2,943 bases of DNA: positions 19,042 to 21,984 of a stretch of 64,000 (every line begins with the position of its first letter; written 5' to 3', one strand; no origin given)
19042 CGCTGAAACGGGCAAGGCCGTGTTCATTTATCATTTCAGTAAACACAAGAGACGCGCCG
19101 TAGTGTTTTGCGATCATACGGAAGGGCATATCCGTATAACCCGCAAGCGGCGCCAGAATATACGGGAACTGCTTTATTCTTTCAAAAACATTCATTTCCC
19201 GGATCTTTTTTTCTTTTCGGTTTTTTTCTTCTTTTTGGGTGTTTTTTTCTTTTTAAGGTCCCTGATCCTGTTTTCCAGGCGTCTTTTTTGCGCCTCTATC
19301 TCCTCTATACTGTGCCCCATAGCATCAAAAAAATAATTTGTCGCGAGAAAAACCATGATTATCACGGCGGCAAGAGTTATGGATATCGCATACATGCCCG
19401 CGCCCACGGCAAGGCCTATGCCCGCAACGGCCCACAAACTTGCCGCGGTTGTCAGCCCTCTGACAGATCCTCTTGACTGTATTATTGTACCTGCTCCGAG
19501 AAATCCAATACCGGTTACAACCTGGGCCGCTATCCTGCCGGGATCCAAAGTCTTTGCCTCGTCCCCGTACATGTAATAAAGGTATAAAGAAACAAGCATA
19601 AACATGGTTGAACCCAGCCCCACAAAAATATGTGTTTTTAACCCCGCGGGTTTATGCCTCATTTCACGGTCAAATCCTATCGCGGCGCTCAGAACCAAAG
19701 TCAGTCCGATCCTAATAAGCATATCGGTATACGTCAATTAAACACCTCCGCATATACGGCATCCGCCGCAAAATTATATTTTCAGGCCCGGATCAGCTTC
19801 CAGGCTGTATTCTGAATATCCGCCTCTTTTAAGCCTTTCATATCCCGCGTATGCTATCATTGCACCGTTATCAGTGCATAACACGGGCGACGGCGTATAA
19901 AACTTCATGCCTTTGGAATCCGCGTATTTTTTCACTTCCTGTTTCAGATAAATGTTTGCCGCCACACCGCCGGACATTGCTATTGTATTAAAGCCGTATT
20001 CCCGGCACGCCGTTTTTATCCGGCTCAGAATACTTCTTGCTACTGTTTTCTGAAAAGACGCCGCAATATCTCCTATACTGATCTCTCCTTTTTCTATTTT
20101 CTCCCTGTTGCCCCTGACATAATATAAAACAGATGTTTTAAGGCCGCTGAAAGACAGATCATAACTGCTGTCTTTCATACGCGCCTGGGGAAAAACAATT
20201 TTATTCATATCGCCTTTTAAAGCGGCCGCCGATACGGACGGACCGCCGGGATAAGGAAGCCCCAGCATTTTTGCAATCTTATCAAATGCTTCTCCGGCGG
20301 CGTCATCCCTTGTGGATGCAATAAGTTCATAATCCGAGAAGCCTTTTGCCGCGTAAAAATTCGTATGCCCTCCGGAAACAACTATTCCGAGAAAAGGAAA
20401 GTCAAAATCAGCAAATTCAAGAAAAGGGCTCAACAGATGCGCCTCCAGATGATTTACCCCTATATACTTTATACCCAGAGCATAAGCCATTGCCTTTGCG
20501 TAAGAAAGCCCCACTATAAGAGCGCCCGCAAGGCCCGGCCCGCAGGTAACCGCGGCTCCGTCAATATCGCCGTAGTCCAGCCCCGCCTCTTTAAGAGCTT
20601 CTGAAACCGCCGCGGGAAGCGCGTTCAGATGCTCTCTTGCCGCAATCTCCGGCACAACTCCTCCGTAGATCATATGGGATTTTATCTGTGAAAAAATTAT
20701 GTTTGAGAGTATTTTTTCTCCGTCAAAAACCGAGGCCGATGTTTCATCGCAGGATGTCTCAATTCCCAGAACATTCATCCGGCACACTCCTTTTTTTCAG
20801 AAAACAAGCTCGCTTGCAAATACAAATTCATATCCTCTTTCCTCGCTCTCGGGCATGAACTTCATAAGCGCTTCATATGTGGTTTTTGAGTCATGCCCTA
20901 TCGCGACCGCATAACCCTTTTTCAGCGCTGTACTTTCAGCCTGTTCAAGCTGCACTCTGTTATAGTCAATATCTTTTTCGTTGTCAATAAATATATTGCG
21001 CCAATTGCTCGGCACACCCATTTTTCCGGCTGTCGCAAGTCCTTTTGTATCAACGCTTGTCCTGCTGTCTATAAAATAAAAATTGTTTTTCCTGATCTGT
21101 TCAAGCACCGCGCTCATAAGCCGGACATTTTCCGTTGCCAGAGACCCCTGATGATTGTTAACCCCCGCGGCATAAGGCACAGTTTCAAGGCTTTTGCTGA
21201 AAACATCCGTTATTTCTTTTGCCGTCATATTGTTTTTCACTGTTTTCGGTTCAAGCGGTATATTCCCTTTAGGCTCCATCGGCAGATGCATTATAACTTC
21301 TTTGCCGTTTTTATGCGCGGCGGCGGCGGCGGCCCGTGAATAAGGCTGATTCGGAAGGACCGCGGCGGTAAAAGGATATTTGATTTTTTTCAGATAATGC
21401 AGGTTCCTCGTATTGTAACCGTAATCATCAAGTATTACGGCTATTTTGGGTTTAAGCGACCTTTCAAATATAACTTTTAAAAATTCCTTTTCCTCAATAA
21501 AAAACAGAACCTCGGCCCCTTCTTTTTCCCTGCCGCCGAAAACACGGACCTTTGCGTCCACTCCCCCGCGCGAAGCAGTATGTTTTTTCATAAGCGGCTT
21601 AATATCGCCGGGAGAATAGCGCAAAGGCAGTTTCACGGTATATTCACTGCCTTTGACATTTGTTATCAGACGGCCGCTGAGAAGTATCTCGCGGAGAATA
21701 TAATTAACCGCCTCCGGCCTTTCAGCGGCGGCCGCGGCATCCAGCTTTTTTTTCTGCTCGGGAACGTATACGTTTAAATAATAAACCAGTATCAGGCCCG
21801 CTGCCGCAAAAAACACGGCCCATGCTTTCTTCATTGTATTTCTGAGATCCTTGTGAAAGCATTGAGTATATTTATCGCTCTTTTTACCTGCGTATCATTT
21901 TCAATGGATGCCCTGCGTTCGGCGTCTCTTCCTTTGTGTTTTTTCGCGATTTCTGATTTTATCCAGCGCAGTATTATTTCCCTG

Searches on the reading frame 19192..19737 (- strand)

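Call 44: search_protein_families(library=pfam, proteins=[window:19192-19737:-], max_evalue=0.001)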
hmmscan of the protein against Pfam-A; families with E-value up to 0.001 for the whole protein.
window:19192-19737:- (181 aa): 1 family
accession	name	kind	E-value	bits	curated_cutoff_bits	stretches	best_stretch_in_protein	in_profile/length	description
PF02308.21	MgtC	-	1.1e-37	129.5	31.4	1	11-133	2-115/121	MgtC family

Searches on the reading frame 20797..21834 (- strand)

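Call 44: search_protein_families(library=pfam, proteins=[window:20797-21834:-], max_evalue=0.001)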
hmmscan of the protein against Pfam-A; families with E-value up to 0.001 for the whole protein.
window:20797-21834:- (345 aa): 1 family
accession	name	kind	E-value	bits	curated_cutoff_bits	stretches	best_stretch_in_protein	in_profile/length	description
PF04748.18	Polysacc_deac_2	-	2.5e-67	226.5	27.5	1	133-344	1-212/212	Divergent polysaccharide deacetylase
